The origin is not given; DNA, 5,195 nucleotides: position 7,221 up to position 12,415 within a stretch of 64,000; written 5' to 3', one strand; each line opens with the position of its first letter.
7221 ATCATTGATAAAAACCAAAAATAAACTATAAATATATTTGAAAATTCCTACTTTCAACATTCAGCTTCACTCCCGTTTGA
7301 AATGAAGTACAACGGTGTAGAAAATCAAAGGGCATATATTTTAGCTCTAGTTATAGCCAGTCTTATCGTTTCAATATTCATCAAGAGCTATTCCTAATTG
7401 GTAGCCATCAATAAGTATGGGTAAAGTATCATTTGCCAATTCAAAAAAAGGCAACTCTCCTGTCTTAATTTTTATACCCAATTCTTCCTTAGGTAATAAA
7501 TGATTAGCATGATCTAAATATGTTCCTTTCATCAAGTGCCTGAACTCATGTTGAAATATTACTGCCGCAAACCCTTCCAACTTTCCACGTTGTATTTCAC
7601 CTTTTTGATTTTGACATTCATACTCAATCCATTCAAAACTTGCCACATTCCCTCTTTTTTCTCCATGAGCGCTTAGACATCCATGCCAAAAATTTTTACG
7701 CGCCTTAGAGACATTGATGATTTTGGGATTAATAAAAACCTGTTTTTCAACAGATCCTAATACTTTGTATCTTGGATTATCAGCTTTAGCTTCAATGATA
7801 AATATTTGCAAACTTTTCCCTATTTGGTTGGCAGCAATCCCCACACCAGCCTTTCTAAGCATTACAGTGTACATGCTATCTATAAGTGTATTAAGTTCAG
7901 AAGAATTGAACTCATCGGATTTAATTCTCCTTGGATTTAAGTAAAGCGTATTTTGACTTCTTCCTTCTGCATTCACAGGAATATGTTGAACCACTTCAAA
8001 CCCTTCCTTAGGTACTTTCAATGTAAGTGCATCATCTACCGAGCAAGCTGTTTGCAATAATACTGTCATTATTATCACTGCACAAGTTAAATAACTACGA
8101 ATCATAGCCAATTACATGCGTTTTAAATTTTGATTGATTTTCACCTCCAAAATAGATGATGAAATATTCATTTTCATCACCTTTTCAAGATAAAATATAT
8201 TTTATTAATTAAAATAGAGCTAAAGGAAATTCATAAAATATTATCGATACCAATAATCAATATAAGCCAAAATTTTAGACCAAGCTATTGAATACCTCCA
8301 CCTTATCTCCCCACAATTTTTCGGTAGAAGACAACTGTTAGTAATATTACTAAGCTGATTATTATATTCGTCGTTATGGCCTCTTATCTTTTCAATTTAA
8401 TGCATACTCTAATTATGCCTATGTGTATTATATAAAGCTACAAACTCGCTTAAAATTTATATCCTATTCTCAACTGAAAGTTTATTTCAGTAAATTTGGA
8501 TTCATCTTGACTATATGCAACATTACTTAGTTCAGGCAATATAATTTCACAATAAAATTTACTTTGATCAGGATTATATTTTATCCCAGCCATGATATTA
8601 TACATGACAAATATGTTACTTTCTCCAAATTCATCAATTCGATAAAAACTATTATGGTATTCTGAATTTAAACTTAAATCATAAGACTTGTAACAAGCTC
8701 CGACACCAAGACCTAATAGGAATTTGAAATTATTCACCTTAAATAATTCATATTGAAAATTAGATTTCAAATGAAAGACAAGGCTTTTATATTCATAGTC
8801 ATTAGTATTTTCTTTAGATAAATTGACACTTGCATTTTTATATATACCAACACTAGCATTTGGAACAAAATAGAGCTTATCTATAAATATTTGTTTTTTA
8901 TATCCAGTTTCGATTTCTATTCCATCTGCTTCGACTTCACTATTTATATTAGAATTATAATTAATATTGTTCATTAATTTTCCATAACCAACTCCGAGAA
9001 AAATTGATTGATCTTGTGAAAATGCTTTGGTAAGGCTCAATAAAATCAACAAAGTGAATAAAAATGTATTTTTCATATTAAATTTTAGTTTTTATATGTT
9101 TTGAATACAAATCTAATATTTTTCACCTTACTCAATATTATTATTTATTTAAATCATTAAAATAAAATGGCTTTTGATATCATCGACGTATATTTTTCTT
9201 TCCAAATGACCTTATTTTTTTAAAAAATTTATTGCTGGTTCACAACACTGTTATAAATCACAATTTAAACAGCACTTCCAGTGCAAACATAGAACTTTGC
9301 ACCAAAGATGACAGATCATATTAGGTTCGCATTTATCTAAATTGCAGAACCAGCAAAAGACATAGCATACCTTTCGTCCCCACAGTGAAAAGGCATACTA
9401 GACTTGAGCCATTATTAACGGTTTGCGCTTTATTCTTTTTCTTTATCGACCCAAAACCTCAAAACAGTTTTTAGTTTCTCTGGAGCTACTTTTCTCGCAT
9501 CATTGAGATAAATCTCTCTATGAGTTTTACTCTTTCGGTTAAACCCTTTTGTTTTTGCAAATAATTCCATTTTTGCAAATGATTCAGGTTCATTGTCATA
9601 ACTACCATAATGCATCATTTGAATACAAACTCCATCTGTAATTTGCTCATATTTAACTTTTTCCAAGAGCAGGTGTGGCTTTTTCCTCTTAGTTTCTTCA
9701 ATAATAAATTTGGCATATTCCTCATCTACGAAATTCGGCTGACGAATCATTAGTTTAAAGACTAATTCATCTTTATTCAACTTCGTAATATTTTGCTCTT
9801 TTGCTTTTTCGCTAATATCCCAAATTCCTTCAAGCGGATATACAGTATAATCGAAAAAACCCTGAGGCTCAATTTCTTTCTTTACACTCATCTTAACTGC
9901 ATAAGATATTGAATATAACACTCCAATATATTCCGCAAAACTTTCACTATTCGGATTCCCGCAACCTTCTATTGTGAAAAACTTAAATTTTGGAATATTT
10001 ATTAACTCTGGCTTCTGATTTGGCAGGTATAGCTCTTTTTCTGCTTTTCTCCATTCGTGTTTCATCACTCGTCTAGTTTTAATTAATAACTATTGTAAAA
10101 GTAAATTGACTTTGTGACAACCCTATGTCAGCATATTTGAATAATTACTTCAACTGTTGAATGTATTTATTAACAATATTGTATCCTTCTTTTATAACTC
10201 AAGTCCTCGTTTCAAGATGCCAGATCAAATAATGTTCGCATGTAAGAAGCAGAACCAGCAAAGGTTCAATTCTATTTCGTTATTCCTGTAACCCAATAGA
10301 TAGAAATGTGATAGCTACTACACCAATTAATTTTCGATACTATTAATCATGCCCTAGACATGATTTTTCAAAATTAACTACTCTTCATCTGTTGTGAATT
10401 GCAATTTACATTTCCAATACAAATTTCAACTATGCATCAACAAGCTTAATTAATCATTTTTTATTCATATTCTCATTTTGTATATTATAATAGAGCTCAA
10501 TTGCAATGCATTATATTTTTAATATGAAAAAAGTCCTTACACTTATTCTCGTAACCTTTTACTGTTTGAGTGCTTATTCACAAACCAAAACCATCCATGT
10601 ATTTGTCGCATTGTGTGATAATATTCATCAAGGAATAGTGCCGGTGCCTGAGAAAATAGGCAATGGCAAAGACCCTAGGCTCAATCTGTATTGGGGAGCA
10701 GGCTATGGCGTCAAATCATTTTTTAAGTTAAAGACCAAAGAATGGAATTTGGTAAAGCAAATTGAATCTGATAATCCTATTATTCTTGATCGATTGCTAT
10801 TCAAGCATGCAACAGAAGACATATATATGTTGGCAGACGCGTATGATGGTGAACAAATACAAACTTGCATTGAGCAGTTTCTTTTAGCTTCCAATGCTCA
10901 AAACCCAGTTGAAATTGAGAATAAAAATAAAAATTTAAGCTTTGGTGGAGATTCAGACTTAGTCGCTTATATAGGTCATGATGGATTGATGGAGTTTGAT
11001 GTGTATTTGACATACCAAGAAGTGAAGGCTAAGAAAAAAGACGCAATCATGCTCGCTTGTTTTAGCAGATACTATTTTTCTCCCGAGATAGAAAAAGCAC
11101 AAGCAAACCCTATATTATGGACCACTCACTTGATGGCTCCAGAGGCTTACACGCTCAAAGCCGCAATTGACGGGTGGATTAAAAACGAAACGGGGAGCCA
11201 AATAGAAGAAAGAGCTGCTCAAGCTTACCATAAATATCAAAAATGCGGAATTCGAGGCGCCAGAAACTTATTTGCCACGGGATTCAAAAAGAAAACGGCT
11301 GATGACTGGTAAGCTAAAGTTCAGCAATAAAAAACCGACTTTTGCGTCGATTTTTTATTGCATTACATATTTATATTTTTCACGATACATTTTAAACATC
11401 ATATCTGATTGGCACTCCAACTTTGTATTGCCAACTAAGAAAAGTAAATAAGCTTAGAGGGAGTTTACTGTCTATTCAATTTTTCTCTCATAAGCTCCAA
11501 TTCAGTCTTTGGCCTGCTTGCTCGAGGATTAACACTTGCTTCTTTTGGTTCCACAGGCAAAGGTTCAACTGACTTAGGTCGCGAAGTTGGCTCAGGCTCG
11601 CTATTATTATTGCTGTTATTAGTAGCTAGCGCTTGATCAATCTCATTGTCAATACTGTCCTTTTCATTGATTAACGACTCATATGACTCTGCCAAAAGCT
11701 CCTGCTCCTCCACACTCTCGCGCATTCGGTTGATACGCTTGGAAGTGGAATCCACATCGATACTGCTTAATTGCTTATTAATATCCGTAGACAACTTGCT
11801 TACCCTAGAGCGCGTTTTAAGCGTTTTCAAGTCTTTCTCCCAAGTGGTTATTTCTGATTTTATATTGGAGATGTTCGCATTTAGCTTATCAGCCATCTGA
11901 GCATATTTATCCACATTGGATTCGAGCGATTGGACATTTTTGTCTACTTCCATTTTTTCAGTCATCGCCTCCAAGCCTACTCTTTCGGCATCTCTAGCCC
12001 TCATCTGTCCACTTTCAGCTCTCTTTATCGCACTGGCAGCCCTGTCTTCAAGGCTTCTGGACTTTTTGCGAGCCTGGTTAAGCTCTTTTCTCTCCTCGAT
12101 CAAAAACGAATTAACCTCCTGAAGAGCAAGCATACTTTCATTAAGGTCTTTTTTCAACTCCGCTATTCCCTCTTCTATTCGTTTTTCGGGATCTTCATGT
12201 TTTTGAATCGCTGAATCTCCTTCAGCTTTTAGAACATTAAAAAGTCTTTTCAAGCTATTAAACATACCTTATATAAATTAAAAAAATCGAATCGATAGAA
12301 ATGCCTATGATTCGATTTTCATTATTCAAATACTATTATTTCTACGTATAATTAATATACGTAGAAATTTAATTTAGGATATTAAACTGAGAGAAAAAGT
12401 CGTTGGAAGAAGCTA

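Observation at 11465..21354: Non-canonical Ter-like cluster: five TerD paralogues, two TerY vWA proteins, a PP2C-kinase pair, a Ca2+/cation antiporter and PspA in one operon-like array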

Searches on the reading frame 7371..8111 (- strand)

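Call 4: search_protein_families(library=pfam, proteins=[window:7371-8111:-], max_evalue=0.01)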
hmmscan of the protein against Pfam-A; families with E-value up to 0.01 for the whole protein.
window:7371-8111:- (246 aa): 1 family
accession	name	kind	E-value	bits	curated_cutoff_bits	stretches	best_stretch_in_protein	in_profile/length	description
PF01327.26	Pep_deformylase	-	1e-30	106.8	22.8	1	64-205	18-153/156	Polypeptide deformylase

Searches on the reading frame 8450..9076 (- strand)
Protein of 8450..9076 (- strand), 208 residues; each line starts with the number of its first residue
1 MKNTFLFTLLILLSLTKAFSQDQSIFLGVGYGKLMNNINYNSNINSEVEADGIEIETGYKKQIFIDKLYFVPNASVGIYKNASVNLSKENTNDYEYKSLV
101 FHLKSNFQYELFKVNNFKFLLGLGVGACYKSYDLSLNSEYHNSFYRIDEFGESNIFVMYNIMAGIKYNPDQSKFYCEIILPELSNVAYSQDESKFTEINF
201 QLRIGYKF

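Call 4: search_protein_families(library=pfam, proteins=[window:8450-9076:-], max_evalue=0.01)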
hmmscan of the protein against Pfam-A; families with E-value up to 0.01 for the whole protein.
window:8450-9076:- (208 aa): 1 family
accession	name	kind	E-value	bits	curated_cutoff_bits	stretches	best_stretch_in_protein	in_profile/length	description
PF13505.12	OMP_b-brl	-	0.0015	19.2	28.7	1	9-208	2-175/175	Outer membrane protein beta-barrel domain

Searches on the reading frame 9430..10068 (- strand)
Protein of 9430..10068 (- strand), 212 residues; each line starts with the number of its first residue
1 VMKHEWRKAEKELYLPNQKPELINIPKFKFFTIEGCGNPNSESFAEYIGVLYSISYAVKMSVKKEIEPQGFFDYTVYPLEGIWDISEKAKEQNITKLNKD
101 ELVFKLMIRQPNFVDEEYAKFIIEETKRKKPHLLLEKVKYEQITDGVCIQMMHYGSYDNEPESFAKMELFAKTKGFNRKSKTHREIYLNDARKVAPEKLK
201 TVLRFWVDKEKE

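Call 4: search_protein_families(library=pfam, proteins=[window:9430-10068:-], max_evalue=0.01)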
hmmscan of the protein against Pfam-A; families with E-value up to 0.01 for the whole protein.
window:9430-10068:- (212 aa): 1 family
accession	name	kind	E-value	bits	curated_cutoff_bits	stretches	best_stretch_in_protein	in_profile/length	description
PF06445.20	GyrI-like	-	4.4e-13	50.2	26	1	19-201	2-148/155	GyrI-like small molecule binding domain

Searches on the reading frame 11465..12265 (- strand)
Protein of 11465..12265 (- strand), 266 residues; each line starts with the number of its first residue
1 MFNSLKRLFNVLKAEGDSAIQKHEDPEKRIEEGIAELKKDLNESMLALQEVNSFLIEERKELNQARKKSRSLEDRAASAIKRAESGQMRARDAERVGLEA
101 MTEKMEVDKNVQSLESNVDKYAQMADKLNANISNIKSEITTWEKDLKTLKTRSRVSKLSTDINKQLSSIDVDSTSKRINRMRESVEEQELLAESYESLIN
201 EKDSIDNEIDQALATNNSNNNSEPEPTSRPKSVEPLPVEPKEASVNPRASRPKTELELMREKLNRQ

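Call 3: search_protein_families(library=pfam, proteins=[window:11465-12265:-], max_evalue=0.01)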
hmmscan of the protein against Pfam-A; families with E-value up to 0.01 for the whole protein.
window:11465-12265:- (266 aa): 1 family
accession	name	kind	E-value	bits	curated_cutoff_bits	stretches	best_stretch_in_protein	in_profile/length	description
PF04012.17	PspA_IM30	-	2.2e-25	90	33.9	1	5-217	3-205/220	PspA/IM30 family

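Call 5: search_protein_families(library=ncbifam, proteins=[window:11465-12265:-], max_evalue=0.001)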
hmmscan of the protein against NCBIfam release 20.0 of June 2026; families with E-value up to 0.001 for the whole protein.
window:11465-12265:- (266 aa): 4 families
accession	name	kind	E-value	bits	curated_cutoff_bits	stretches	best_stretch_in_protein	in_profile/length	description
TIGR02168.1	SMC_prok_B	equivalog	1.3e-06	26.5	567.35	1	17-224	678-888/1181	chromosome segregation protein SMC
TIGR02977.1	phageshock_pspA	equivalog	3.7e-06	26.8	242.95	1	7-215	6-202/219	phage shock protein PspA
NF033930.1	pneumo_PspA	exception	1.2e-05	24.3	850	1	20-225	117-326/659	pneumococcal surface protein A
NF007974.0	PRK10698.1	equivalog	0.00032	20.5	336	1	7-211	6-199/222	phage shock protein PspA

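Call 6: search_protein_families(library=padloc, proteins=[window:11465-12265:-], max_evalue=0.001)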
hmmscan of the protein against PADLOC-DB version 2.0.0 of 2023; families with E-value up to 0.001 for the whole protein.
window:11465-12265:- (266 aa): 3 families
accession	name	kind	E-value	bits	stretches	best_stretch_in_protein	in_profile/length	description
PDLC03863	LmuB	-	4e-05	20.5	1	17-221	240-452/610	-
PDLC00605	ZorA1|ZorA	-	0.00077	15.9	0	27-185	506-673/700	MotA/ExbB/TolQ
PDLC00550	JetC2|JetC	-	0.00077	15.3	1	24-218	276-467/1355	DUF3584 domain; MukB-like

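Call 30: find_homologous_proteins(query=window:11465-12265:-, max_evalue=0.00001)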
Query window:11465-12265:- (266 aa): 59 proteins with E <= 0.00001 among 1149 candidates.
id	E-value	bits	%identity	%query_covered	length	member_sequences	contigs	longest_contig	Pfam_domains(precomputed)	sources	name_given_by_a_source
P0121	1.3e-41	161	41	87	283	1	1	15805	PF04012.18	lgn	-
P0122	2.5e-41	160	40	80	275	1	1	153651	PF04012.18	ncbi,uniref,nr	ncbi:PspA/IM30 family protein [Flammeovirga aprica]|uniref:PspA/IM30 family protein n=1 Tax=Flammeov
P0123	2.9e-40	157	43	78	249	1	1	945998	PF04012.18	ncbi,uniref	ncbi:PspA/IM30 family protein [Rapidithrix thailandica]|uniref:PspA/IM30 family protein n=1 Tax=Rapi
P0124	6.9e-40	156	44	79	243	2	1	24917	PF04012.18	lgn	-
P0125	1.4e-39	155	44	79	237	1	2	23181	PF04012.18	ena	-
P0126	1.6e-39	154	42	80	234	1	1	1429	PF04012.18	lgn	-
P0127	1.6e-39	154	42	80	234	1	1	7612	PF04012.18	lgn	-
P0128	1.7e-39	154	42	79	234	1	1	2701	PF04012.18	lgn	-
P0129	2.1e-39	154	41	82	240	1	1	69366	PF04012.18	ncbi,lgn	ncbi:MAG: PspA/IM30 family protein [Bacteroidota bacterium]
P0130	2.5e-39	154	39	86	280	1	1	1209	PF04012.18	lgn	-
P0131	1.9e-38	151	41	79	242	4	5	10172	PF04012.18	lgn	-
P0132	5.7e-38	149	41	83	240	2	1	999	PF04012.18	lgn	-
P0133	9.8e-38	149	35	97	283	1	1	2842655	PF04012.18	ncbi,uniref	ncbi:PspA/IM30 family protein [Limibacter armeniacum]|uniref:PspA/IM30 family protein n=1 Tax=Limiba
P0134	1.0e-37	149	39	82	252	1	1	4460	PF04012.18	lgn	-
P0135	1.2e-37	148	40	82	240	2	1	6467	PF04012.18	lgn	-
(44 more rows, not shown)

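Call 31: find_encoding_contigs(protein=P0122, flank=8000, max_places=1)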
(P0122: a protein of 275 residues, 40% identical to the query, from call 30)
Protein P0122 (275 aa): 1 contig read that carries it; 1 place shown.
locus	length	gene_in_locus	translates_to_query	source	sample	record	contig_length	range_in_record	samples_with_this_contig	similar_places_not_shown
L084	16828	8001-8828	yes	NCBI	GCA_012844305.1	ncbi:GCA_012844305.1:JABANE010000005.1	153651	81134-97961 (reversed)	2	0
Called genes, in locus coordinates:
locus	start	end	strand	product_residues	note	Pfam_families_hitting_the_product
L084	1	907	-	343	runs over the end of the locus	PF00383:dCMP_cyt_deam_1, PF14437:MafB19-deam, PF01872:RibD_C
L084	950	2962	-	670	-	PF18962:Por_Secre_tail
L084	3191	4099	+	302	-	PF00849:PseudoU_synth_2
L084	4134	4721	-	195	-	PF03803:Scramblase, PF04525:LOR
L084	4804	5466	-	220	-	-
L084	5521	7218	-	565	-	PF00501:AMP-binding, PF13193:AMP-binding_C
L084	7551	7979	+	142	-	PF00226:DnaJ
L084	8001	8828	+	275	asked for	PF04012:PspA_IM30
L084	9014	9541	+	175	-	-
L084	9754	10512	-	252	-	PF00132:Hexapep (faint)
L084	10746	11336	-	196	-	PF01553:Acyltransferase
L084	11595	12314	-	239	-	PF00899:ThiF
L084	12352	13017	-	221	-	PF01026:TatD_DNase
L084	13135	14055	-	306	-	PF00294:PfkB, PF08543:Phos_pyr_kin (weak)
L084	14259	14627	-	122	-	-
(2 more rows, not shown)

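Call 32: find_encoding_contigs(protein=P0123, flank=8000, max_places=1)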
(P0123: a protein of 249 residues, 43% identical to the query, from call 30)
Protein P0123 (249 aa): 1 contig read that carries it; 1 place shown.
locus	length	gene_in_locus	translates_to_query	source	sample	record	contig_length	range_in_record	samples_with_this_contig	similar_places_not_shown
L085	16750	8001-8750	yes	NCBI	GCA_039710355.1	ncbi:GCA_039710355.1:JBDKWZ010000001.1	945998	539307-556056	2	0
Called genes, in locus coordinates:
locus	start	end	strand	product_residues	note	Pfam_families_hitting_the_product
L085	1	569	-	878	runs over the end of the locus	PF18135:Type_ISP_C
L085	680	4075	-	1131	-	-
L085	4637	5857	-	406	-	PF00226:DnaJ, PF14559:TPR_19 (faint), PF12895:ANAPC3 (faint), PF00515:TPR_1 (faint), PF07719:TPR_2 (faint), PF13428:TPR_14 (faint), PF13371:TPR_9 (faint)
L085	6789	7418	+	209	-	PF04326:SLFN_AlbA_2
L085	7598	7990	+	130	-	PF10722:YbjN, PF22550:CesT_Tir_1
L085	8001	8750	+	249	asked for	PF04012:PspA_IM30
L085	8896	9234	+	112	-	-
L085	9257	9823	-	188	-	PF13328:HD_4, PF01966:HD (weak)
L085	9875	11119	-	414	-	PF12094:DUF3570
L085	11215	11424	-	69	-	PF14086:DUF4266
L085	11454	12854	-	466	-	PF13899:Thioredoxin_7, PF02424:ApbE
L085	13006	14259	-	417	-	PF12704:MacB_PCD, PF02687:FtsX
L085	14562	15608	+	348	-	PF02547:Queuosine_synth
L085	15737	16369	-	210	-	-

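Call 33: find_encoding_contigs(protein=P0121, flank=8000, max_places=1)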
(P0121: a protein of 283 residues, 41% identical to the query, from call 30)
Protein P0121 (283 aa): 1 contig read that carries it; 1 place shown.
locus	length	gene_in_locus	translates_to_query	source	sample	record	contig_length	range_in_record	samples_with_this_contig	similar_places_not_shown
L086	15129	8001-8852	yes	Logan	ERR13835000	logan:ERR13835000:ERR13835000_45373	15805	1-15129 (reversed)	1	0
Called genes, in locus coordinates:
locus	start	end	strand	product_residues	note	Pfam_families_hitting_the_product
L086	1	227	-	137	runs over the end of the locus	PF11964:SpoIIAA-like (weak)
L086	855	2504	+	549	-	PF02463:SMC_N, PF13175:AAA_15, PF13476:AAA_23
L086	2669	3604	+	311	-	PF01259:SAICAR_synt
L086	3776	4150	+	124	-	PF01740:STAS, PF13466:STAS_2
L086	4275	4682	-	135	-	PF00583:Acetyltransf_1, PF13508:Acetyltransf_7, PF13673:Acetyltransf_10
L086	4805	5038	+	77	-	-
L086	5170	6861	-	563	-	PF00501:AMP-binding, PF13193:AMP-binding_C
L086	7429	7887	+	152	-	PF00226:DnaJ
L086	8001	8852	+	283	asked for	PF04012:PspA_IM30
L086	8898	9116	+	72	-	-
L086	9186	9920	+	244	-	PF01012:ETF, PF00582:Usp (faint)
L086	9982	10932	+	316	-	PF01012:ETF, PF00766:ETF_alpha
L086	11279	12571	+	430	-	PF10282:Lactonase (faint)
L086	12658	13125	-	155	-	-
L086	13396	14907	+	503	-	PF13440:Polysacc_synt_3 (faint), PF01554:MatE (weak)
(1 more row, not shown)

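Call 56: search_dna_similar(query=window:11465-12265:-, collection=phages, mode=protein, max_evalue=0.001, max_rows=15)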
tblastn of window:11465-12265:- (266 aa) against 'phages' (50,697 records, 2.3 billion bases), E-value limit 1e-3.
No match.

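Call 81: find_related_loci(query=A5, collection=viral_contigs, flank=6000)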
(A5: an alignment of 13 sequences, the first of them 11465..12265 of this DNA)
Query A5 (266 aa) in viral_contigs; peptide patterns used: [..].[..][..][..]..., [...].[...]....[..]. (x = any residue, [..] = any of these).
252 stretches matched a pattern, but none encodes a relative of the query by tblastn (E <= 1e-3).
